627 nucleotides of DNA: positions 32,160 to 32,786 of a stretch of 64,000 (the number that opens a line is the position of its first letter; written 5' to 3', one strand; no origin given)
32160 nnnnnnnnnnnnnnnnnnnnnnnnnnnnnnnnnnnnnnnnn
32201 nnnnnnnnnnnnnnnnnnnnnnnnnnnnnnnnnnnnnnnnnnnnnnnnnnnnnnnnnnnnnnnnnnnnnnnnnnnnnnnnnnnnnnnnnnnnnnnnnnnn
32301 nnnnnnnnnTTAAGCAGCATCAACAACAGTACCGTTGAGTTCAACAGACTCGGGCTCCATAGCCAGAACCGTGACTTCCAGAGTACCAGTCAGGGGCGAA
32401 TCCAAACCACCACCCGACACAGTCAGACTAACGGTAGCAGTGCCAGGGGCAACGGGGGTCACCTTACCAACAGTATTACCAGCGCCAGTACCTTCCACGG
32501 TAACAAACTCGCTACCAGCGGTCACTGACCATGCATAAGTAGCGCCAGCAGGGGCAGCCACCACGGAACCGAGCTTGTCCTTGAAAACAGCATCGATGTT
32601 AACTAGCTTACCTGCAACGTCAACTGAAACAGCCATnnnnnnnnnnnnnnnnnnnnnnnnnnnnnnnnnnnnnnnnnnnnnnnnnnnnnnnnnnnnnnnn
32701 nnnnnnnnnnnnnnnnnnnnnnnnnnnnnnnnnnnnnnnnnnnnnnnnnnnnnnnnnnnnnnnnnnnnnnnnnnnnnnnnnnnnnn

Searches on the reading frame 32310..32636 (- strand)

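Call 51: search_protein_families(library=phrogs, proteins=[window:32310-32636:-], max_evalue=0.001)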
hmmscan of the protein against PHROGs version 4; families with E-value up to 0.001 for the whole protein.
window:32310-32636:- (108 aa): 0 families

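Call 87: search_protein_families(library=pfam, proteins=[window:32310-32636:-], max_evalue=0.01)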
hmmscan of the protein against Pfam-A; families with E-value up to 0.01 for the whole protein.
window:32310-32636:- (108 aa): 1 family
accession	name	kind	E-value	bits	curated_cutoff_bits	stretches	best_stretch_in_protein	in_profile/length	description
PF22352.2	K319L-like_PKD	-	0.0041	17.5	27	0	31-90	28-84/84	K319L-like, PKD domain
